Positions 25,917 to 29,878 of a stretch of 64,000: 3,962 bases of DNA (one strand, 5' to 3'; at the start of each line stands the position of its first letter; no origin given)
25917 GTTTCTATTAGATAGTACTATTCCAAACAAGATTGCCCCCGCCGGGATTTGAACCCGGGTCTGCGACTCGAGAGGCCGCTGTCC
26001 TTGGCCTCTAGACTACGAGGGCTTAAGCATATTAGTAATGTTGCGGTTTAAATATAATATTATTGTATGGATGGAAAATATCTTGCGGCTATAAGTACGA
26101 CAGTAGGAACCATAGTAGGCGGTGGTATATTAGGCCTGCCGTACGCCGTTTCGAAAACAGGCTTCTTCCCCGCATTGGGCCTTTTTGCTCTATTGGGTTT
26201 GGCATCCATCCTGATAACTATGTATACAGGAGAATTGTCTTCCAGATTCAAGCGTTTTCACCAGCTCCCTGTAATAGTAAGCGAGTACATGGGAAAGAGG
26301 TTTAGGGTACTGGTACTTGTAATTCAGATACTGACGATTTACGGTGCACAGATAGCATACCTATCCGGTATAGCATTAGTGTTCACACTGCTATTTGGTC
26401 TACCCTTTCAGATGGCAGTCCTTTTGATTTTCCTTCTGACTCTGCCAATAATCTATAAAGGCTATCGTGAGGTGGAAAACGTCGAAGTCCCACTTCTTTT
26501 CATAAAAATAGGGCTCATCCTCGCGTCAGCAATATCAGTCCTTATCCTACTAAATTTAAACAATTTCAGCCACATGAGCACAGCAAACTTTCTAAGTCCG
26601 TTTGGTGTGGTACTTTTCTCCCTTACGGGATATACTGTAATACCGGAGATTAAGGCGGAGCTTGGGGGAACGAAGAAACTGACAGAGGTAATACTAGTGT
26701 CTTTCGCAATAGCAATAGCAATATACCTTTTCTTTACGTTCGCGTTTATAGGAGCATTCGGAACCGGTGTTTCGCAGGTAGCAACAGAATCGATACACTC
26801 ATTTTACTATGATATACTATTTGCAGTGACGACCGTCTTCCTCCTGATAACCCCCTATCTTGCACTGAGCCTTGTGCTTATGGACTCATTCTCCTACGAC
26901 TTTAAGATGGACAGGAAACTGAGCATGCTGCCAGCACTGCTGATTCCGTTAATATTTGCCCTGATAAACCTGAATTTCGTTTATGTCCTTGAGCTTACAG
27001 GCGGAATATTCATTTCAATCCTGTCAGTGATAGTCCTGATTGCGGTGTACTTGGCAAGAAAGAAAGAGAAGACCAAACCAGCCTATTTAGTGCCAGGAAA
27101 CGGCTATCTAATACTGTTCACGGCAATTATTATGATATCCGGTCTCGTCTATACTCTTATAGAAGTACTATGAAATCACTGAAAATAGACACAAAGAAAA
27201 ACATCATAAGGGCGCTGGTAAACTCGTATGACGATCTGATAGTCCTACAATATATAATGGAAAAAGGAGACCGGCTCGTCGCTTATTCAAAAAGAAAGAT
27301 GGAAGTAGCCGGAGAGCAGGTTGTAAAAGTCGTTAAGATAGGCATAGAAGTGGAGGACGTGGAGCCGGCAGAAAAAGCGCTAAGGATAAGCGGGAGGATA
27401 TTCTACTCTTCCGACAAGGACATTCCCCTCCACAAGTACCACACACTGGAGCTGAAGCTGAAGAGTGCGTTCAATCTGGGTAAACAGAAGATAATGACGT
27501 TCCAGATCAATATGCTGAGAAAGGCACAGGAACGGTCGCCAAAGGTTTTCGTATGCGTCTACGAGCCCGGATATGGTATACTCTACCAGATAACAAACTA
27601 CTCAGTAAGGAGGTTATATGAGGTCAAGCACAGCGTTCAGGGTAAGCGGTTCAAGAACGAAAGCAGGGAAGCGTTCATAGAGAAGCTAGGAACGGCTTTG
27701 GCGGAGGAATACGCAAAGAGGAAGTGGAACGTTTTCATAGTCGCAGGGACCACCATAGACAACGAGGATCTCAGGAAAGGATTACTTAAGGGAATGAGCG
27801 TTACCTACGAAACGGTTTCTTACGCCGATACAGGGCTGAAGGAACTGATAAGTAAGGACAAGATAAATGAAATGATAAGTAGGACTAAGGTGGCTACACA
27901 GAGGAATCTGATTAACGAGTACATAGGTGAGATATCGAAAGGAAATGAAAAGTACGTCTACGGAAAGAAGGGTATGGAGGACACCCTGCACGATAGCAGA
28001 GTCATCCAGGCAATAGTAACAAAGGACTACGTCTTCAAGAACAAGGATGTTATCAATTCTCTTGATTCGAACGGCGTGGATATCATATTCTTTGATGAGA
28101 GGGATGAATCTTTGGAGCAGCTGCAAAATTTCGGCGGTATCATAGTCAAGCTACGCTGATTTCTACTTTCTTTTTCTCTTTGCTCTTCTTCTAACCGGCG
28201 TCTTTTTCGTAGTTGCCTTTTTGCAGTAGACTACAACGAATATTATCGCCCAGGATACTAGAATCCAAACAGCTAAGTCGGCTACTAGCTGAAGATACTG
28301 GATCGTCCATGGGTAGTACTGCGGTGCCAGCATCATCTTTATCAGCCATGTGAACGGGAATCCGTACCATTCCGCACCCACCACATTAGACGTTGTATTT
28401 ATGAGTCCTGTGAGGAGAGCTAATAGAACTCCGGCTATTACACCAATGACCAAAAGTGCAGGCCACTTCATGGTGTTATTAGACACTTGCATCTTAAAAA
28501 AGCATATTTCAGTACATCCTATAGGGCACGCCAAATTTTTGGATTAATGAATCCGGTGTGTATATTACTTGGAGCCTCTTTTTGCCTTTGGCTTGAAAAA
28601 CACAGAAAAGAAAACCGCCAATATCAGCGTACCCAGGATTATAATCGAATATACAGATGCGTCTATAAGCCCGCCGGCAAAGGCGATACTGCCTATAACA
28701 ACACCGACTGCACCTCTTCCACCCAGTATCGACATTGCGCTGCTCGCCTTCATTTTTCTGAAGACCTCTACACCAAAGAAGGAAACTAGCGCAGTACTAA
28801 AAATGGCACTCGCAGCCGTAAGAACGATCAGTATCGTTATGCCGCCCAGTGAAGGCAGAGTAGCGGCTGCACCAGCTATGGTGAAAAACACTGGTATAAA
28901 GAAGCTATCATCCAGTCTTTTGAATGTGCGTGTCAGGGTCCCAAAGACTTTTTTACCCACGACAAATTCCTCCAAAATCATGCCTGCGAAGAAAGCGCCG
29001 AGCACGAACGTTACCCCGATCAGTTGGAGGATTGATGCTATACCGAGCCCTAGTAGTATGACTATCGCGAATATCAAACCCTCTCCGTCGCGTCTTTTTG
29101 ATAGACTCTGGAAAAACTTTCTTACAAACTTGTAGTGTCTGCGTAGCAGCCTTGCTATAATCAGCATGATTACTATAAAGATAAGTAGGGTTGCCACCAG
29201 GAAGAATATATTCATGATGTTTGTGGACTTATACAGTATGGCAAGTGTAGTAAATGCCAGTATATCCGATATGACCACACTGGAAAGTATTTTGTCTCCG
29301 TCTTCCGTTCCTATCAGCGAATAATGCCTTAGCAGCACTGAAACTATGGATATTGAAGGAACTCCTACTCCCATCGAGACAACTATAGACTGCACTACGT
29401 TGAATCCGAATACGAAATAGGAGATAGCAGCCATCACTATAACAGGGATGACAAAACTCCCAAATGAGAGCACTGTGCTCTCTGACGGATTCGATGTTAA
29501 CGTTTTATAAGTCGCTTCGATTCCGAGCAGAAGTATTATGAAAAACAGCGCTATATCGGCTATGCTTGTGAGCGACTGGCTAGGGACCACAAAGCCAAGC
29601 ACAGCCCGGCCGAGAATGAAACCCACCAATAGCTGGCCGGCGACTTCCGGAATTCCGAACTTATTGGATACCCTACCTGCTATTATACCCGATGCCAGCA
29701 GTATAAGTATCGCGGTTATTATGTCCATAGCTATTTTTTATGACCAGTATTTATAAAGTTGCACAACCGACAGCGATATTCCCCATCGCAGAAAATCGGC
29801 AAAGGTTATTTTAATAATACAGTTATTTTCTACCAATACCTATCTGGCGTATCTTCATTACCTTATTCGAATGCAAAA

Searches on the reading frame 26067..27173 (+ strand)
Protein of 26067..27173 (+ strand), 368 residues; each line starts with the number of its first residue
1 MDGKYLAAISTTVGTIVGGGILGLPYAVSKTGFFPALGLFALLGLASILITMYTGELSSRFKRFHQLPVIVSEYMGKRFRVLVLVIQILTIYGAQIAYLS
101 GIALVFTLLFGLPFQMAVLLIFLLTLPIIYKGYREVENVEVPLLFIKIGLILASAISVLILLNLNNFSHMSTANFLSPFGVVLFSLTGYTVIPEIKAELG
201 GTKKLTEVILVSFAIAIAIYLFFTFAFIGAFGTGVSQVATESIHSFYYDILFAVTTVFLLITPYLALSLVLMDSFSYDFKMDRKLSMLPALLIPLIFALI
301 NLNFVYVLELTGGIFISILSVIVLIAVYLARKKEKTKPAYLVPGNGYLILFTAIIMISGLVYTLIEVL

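Call 79: search_protein_families(library=pfam, proteins=[window:26067-27173:+], max_evalue=0.001)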
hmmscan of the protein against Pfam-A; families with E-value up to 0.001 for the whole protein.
window:26067-27173:+ (368 aa): 3 families
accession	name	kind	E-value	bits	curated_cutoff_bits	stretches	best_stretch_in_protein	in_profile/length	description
PF03222.19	Trp_Tyr_perm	-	9.8e-16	58.3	22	1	4-357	4-387/393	Tryptophan/tyrosine permease family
PF01490.24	Aa_trans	-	1.7e-09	37.3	25.6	1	6-365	6-406/410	Transmembrane amino acid transporter protein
PF01566.24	Nramp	-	6.6e-07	29.1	29.8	1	47-146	22-126/357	Natural resistance-associated macrophage protein-like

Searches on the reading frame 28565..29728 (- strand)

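Call 79: search_protein_families(library=pfam, proteins=[window:28565-29728:-], max_evalue=0.001)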
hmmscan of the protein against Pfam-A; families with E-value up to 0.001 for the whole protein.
window:28565-29728:- (387 aa): 1 family
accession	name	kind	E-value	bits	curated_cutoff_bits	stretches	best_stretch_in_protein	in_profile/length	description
PF00999.27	Na_H_Exchanger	-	1.8e-33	116.4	26.2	1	15-380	9-371/375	Sodium/hydrogen exchanger, transmembrane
